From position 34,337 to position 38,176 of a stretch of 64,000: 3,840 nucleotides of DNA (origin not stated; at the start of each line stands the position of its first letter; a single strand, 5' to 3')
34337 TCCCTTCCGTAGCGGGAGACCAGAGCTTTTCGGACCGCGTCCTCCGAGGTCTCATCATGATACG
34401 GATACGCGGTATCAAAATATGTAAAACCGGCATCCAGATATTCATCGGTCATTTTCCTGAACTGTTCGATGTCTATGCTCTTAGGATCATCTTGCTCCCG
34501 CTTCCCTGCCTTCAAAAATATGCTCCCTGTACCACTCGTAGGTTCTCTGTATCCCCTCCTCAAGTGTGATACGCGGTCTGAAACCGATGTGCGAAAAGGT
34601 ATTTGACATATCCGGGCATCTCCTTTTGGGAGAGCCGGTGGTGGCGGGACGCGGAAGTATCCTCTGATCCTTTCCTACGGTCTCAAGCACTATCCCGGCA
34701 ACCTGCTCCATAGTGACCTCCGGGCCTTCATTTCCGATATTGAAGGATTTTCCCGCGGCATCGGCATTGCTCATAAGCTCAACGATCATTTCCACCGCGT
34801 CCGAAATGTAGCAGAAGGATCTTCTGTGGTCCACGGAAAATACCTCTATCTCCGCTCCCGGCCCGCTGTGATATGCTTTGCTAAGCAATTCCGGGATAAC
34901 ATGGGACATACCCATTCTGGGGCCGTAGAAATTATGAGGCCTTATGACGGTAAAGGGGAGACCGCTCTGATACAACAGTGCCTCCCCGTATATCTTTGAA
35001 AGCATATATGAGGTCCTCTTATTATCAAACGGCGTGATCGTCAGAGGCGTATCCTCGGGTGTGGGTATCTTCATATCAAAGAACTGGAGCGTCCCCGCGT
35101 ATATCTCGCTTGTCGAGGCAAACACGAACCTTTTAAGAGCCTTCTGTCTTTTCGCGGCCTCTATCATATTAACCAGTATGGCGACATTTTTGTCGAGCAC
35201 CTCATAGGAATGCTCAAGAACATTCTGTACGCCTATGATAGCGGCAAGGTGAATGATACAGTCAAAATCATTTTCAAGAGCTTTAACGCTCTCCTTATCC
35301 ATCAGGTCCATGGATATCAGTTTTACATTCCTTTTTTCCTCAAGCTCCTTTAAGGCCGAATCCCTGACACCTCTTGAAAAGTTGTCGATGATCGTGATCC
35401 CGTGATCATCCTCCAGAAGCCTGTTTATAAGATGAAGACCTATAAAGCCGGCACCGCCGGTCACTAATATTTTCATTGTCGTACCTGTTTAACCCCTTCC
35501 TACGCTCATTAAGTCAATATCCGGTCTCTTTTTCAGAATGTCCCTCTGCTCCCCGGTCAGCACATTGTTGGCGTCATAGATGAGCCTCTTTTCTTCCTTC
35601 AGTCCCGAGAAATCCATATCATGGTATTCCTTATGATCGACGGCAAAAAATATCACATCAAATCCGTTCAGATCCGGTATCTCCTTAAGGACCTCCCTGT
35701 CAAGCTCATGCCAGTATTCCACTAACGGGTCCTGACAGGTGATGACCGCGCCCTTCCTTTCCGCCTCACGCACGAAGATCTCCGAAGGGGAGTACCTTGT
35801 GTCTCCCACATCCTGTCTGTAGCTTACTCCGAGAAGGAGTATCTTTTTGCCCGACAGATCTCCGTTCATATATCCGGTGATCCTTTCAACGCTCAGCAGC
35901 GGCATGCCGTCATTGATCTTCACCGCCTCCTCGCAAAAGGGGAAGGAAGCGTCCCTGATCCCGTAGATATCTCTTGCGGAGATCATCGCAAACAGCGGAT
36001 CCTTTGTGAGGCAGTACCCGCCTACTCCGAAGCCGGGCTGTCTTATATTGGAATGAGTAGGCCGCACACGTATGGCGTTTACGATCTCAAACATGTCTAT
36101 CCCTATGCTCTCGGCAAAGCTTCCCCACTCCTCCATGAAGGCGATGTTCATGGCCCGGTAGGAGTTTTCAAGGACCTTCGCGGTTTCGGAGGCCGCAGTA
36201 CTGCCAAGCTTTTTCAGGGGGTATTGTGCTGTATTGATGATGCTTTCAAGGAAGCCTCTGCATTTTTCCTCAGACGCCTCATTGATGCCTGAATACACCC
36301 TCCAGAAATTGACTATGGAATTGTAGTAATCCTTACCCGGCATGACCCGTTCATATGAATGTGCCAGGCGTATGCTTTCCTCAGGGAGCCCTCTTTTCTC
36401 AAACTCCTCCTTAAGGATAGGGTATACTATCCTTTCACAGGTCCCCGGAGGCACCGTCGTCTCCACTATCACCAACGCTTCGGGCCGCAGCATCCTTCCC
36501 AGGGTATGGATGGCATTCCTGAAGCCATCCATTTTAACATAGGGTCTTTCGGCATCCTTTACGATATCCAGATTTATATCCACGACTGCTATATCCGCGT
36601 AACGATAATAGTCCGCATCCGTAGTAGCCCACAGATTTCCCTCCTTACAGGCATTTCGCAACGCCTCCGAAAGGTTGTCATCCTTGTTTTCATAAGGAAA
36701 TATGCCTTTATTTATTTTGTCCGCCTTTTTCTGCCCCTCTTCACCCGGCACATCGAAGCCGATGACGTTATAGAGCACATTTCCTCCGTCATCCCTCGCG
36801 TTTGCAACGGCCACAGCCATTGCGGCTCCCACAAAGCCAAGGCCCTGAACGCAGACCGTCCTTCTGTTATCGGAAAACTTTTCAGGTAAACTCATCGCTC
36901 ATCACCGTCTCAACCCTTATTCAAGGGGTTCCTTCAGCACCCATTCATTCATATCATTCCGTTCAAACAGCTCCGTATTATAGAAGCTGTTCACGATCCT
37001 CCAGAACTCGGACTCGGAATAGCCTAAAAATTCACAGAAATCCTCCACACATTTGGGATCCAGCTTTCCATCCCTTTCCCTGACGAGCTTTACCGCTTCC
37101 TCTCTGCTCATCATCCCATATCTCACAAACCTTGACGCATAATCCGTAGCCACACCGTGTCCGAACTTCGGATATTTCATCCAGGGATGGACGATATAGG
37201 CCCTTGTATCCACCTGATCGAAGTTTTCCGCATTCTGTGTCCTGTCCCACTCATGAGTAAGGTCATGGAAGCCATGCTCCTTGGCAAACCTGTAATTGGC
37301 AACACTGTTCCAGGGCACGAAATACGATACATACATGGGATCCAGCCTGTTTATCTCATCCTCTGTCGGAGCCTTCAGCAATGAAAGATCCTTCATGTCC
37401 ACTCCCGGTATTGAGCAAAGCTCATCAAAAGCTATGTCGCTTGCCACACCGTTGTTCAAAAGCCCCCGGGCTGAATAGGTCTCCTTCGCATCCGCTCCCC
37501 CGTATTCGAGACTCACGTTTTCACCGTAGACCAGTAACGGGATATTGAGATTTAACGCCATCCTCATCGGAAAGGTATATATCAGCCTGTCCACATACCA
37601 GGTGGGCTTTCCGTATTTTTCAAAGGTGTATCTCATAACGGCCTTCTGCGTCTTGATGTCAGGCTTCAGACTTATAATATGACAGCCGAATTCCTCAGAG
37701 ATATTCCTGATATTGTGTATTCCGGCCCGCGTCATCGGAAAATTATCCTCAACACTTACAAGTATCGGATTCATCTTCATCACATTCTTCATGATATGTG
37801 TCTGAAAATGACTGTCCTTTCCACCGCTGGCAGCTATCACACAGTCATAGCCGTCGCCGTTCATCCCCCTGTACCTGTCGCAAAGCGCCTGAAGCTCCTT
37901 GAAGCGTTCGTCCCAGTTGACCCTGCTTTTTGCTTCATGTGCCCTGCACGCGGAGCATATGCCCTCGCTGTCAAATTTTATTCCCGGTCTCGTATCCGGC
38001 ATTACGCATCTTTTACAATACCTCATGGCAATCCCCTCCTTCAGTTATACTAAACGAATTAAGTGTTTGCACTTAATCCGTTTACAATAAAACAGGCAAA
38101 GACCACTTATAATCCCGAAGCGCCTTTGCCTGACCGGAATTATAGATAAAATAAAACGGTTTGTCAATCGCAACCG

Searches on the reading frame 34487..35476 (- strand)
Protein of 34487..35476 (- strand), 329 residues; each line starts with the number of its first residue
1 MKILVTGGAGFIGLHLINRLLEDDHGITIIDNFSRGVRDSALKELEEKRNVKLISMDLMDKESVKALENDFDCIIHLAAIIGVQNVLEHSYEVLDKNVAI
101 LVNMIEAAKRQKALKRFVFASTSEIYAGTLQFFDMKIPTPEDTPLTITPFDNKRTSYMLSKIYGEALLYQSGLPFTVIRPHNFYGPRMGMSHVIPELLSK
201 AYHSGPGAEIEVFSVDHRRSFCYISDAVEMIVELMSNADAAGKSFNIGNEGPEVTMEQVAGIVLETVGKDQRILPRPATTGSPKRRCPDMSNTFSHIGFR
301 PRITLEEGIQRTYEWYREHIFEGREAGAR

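Call 4: search_protein_families(library=pfam, proteins=[window:34487-35476:-])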
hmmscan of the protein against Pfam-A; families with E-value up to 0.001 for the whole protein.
window:34487-35476:- (329 aa): 10 families
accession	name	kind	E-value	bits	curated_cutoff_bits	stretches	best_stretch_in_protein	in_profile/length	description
PF01370.27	Epimerase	-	2.2e-47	161.9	20.9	1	3-248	1-240/240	NAD dependent epimerase/dehydratase family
PF16363.11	GDP_Man_Dehyd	-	2.8e-37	129.4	27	1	4-312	1-332/332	GDP-mannose 4,6 dehydratase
PF01073.25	3Beta_HSD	-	4.3e-17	62.5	22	1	4-270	1-271/280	3-beta hydroxysteroid dehydrogenase/isomerase family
PF07993.18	NAD_binding_4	-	4.9e-16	59.1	20.1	1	5-185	1-209/258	Male sterility protein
PF13460.12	NAD_binding_10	-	3.6e-13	50.2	27.2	1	7-183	1-146/184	NAD(P)H-binding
PF02719.21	Polysacc_synt_2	-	4.1e-12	46.3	20.2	1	3-122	1-128/293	Polysaccharide biosynthesis protein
PF04321.23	RmlD_sub_bind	-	1.9e-11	44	27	1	1-278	1-243/287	RmlD substrate binding domain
PF05368.20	NmrA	-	5.1e-10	39.9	27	1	2-136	4-127/298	NmrA-like family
PF08659.16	KR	-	2.6e-05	24.7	22.6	1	3-121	3-135/180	KR domain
PF00106.31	adh_short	-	0.0001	22.3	26.6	1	3-97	3-104/195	short chain dehydrogenase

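Call 6: search_protein_families(library=ncbifam, proteins=[window:34487-35476:-], max_evalue=0.00001)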
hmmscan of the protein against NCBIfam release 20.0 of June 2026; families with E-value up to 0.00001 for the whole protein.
window:34487-35476:- (329 aa): 26 families (the best 25 are shown)
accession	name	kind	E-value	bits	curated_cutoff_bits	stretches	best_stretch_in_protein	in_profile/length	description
TIGR01181.1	dTDP_gluc_dehyt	equivalog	2.6e-37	128.6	365.1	1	2-319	1-314/321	dTDP-glucose 4,6-dehydratase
TIGR04180.1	EDH_00030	hypoth_equivalog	2.6e-35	122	475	1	3-274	1-263/297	NAD-dependent 4,6-dehydratase LegB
TIGR01179.1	galE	equivalog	2.2e-30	105.6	262.3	1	2-319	1-328/332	UDP-glucose 4-epimerase GalE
NF008872.0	PRK11908.1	equivalog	1e-29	103.7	294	1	1-267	2-271/349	bifunctional UDP-4-keto-pentose/UDP-xylose synthase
NF047922.1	GDPFucSynFcl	equivalog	1e-22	81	500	1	51-319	27-304/308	GDP-L-fucose synthase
TIGR02197.1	heptose_epim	equivalog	2e-21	76.5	274.6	1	3-317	1-314/316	ADP-glyceromanno-heptose 6-epimerase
NF005998.1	PRK08125.1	equivalog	1.8e-19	69.6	777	1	2-272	317-590/649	bifunctional UDP-4-amino-4-deoxy-L-arabinose formyltransferase/UDP-glucuronic acid oxidase ArnA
NF007490.0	PRK10084.1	subfamily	7.9e-18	64.6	649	1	1-317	1-335/361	dTDP-glucose 4,6-dehydratase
NF042422.1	oxyalk_red_OleD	equivalog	1.1e-17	64.4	580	1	1-269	1-252/329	2-alkyl-3-oxoalkanoate reductase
NF043036.1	ErythonDh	equivalog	1.2e-16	60.9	325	1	1-131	1-134/321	D-erythronate dehydrogenase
NF042423.1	oxyalk_red_Shew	equivalog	1.7e-15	56.9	580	1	2-267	10-257/331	2-alkyl-3-oxoalkanoate reductase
NF007582.0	PRK10217.1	equivalog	3.3e-15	56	698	1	2-316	3-331/355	dTDP-glucose 4,6-dehydratase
NF007956.0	PRK10675.1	subfamily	4.5e-15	55.6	394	1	1-162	1-159/338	UDP-glucose 4-epimerase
TIGR01746.1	Thioester-redct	subfamily_domain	2.2e-13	50.2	213.35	1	2-270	1-283/371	thioester reductase domain-containing protein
TIGR02622.1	CDP_4_6_dhtase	equivalog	5.6e-11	42.2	278.45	0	2-127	6-134/352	CDP-glucose 4,6-dehydratase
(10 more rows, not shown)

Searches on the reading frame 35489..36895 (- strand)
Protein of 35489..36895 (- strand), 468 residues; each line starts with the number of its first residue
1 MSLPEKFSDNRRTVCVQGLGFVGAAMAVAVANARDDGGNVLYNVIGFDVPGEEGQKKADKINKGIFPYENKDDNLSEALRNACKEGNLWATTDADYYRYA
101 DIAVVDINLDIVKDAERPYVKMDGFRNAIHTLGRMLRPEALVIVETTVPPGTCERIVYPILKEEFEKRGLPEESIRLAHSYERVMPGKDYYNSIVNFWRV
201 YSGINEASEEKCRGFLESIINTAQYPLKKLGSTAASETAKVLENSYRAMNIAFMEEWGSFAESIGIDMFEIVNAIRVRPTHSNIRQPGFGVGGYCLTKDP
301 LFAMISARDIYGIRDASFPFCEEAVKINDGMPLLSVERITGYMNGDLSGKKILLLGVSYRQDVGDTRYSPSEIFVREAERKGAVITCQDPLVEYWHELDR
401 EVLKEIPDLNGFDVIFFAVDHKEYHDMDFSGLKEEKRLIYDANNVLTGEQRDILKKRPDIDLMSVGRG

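Call 4: search_protein_families(library=pfam, proteins=[window:35489-36895:-])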
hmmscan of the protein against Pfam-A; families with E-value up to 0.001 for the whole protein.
window:35489-36895:- (468 aa): 3 families
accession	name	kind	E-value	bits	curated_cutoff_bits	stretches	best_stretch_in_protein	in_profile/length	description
PF00984.24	UDPG_MGDP_dh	-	1.7e-18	67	25.4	1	235-329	2-93/94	UDP-glucose/GDP-mannose dehydrogenase family, central domain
PF03721.20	UDPG_MGDP_dh_N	-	3.8e-18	66.2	27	1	13-210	2-181/187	UDP-glucose/GDP-mannose dehydrogenase family, NAD binding domain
PF03720.21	UDPG_MGDP_dh_C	-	5.2e-14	52.9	30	1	353-446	1-101/103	UDP-glucose/GDP-mannose dehydrogenase family, UDP binding domain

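Call 6: search_protein_families(library=ncbifam, proteins=[window:35489-36895:-], max_evalue=0.00001)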
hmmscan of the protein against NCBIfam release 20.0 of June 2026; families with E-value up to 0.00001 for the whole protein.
window:35489-36895:- (468 aa): 7 families
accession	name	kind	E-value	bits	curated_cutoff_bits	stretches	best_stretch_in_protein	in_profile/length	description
TIGR03026.1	NDP-sugDHase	subfamily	6.6e-71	239.2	189.8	1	13-443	2-412/413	nucleotide sugar dehydrogenase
NF040825.1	UDPMaNacDH_Arch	equivalog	1.5e-54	185.5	750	1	14-449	3-404/418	UDP-N-acetyl-D-mannosamine dehydrogenase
NF008286.0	PRK11064.1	equivalog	1.5e-35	122.6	459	1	12-443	4-416/420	UDP-N-acetyl-D-mannosamine dehydrogenase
NF041297.1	UDPGDh_AglM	equivalog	2.1e-24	86.3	670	1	14-392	3-359/429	UDP-glucose 6-dehydrogenase AglM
NF011729.0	PRK15182.1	equivalog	1.5e-21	76.7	592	1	13-453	8-423/425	Vi polysaccharide biosynthesis UDP-N-acetylglucosamine C-6 dehydrogenase TviB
NF047673.2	TeichurnBiosyTuaD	equivalog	1.3e-18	67.4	700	1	13-450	3-418/439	UDP-glucose 6-dehydrogenase TuaD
NF011631.0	PRK15057.1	equivalog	2e-13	50.2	757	1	90-300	63-258/388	UDP-glucose 6-dehydrogenase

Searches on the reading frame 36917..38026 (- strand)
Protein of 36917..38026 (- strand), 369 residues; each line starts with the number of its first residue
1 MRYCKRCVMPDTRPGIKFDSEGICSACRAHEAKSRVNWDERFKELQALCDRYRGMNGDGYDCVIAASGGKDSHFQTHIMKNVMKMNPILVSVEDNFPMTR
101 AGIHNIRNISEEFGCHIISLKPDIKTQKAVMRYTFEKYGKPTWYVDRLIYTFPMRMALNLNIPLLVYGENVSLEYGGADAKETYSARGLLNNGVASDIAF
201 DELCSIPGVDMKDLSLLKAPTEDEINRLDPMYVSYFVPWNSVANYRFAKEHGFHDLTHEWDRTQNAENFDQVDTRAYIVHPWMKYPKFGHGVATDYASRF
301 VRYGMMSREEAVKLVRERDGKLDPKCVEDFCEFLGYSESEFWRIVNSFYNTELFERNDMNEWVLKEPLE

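Call 4: search_protein_families(library=pfam, proteins=[window:36917-38026:-])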
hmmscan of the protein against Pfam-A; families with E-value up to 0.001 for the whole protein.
window:36917-38026:- (369 aa): 0 families

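Call 6: search_protein_families(library=ncbifam, proteins=[window:36917-38026:-], max_evalue=0.00001)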
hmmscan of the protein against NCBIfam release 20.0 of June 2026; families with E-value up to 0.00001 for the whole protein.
window:36917-38026:- (369 aa): 1 family
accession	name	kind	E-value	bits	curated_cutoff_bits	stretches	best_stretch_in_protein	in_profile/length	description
TIGR03573.1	WbuX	subfamily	7.4e-110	367.6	203.2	1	1-345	1-343/344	N-acetyl sugar amidotransferase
